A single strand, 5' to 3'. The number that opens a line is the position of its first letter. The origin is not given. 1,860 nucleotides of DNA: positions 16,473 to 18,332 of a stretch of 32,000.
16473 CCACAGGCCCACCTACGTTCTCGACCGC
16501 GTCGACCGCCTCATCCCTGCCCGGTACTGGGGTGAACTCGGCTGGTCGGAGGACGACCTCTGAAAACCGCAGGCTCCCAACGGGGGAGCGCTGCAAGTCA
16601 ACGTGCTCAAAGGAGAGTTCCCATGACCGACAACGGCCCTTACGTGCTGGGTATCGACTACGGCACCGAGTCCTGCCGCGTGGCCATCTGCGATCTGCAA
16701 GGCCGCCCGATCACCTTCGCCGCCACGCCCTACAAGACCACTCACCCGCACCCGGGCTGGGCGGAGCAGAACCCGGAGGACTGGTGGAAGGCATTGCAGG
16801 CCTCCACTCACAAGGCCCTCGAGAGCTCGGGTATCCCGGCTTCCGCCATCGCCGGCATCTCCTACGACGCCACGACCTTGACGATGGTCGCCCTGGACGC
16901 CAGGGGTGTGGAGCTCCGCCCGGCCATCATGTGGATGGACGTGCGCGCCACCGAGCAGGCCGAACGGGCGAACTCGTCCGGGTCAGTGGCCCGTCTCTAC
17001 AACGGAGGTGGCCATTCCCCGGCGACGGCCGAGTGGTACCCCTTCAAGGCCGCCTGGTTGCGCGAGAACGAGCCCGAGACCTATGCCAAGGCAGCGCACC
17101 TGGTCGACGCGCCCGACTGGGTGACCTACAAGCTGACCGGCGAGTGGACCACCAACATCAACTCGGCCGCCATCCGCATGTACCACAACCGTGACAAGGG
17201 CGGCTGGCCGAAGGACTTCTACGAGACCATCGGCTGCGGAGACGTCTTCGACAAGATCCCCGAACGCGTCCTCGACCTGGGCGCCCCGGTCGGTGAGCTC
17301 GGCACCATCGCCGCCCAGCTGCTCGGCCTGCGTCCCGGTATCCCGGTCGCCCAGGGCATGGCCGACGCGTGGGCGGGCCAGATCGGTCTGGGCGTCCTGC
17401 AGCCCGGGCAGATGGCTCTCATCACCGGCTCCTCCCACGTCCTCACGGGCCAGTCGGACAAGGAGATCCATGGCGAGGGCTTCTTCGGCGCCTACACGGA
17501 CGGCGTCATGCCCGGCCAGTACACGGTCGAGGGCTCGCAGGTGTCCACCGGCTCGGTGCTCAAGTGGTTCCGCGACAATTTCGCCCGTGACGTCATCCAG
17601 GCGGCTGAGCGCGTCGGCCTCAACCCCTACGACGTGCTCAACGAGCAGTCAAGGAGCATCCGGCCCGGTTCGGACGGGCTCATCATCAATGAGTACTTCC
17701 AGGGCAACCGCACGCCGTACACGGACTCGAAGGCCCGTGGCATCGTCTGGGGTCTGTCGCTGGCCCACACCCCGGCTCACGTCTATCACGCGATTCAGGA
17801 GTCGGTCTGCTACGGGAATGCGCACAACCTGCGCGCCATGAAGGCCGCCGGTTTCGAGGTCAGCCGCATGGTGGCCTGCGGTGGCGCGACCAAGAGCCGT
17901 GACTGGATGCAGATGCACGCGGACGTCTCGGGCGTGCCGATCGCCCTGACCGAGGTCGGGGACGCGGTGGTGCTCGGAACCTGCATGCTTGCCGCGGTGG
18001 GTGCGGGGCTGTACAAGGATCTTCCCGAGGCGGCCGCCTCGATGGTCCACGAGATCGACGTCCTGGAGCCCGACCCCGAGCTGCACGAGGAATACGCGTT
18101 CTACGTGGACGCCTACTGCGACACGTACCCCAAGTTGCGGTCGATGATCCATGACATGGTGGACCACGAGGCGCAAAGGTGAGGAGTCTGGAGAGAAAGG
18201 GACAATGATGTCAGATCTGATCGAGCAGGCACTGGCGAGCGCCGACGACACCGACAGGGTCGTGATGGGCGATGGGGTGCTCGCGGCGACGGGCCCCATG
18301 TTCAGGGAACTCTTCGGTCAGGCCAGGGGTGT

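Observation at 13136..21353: araB/araL/araM-like trio with a second FGGY kinase, an unknown membrane protein and a DeoR regulator: uncharacterised polyol/pentulose system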

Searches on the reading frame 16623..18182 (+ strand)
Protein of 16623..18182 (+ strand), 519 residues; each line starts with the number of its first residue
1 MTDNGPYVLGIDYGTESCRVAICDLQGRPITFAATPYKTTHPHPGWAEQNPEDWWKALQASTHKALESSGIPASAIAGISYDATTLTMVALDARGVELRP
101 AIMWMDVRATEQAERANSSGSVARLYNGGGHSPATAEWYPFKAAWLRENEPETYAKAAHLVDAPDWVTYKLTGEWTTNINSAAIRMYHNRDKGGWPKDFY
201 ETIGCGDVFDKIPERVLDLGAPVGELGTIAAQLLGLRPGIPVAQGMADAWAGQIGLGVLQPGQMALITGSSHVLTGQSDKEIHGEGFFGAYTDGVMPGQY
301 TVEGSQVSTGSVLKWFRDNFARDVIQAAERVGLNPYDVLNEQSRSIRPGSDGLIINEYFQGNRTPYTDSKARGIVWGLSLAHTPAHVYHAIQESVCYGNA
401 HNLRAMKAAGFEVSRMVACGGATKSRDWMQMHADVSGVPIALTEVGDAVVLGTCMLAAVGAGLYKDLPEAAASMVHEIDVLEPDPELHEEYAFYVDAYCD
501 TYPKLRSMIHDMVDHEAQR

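Call 4: search_protein_families(library=pfam, proteins=[window:16623-18182:+])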
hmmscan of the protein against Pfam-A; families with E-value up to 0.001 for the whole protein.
window:16623-18182:+ (519 aa): 2 families
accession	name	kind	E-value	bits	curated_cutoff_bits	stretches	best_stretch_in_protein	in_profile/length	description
PF00370.27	FGGY_N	-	6.6e-43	147.5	28.8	1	7-255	1-245/245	FGGY family of carbohydrate kinases, N-terminal domain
PF02782.22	FGGY_C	-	2.5e-39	135.6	27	1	267-460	4-197/198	FGGY family of carbohydrate kinases, C-terminal domain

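Call 5: search_protein_families(library=ncbifam, proteins=[window:16623-18182:+])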
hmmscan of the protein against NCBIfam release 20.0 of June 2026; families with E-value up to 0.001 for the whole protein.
window:16623-18182:+ (519 aa): 12 families
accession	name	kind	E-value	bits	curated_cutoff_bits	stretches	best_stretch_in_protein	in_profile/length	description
TIGR01312.1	XylB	equivalog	3.6e-83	279.7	380.25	1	9-502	1-480/481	xylulokinase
NF003154.0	PRK04123.1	equivalog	6.4e-82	276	428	1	6-502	4-534/554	ribulokinase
TIGR01315.1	5C_CHO_kinase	subfamily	2.3e-72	244.4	408.7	1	8-486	2-517/541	FGGY family pentulose kinase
TIGR01234.1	L-ribulokinase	equivalog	1.8e-65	221.7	583.25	1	7-494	2-519/536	ribulokinase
NF008187.0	PRK10939.1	equivalog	1e-59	202.6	528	1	6-511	4-509/521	autoinducer-2 kinase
TIGR01314.1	gntK_FGGY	equivalog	2e-57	194.9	648.55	1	7-496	1-484/505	gluconokinase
TIGR01311.1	glycerol_kin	equivalog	1e-48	165.9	590.35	1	6-485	1-474/496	glycerol kinase GlpK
NF011601.0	PRK15027.1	equivalog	2.4e-45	154.9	912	1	9-508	3-482/484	xylulokinase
NF000756.0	PRK00047.1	subfamily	2.6e-43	148.1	498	1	6-475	5-466/502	glycerol kinase GlpK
TIGR02628.1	fuculo_kin_coli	equivalog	2e-34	119.4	470.9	1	10-483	5-464/465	L-fuculokinase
NF007925.0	PRK10640.1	equivalog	4.7e-09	35.2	639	1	49-204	45-201/489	rhamnulokinase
TIGR02627.1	rhamnulo_kin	equivalog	6.1e-08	31.7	527.95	1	72-205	64-196/454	rhamnulokinase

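Call 14: search_solved_structures(query=window:16623-18182:+, max_evalue=1e-20)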
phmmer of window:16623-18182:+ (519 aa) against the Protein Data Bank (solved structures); distinct sequences matched with E-value up to 1e-20: 34.
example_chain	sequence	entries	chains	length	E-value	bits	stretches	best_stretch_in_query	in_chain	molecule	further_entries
3gg4_A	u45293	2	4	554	5.5e-61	210.1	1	6-494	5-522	glycerol kinase | xylulose kinase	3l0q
3qdk_A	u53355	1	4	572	2.8e-55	191.3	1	6-494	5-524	Ribulokinase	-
3ifr_A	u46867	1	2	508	2.2e-47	165.2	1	5-510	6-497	Carbohydrate kinase, FGGY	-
5ya0_A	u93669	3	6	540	9.8e-46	159.7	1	4-502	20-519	Autoinducer-2 kinase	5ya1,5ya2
5vm1_A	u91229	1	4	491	1.6e-40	142.5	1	8-505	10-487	Xylulokinase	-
2itm_A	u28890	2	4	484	3.7e-40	141.3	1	9-486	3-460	Xylulose kinase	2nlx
2dpn_A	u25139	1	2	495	1.9e-32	115.9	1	7-480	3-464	Glycerol kinase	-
6k78_B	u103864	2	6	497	9.6e-32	113.6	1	7-473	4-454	Glycerol kinase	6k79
2zf5_O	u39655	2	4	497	1.1e-31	113.4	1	7-473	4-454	Glycerol kinase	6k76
6k78_A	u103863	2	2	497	1.8e-31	112.7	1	7-473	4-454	Glycerol kinase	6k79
3h45_X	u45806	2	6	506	2.9e-31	112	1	6-489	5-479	Glycerol kinase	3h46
3h3n_X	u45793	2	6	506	3.1e-31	111.9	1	6-489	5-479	Glycerol kinase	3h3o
3d7e_O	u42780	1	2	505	3.3e-31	111.8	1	7-489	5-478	Glycerol kinase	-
3flc_O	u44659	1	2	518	3.3e-31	111.8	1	6-489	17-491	Glycerol kinase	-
1r59_O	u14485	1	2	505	5e-31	111.2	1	7-489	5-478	Glycerol kinase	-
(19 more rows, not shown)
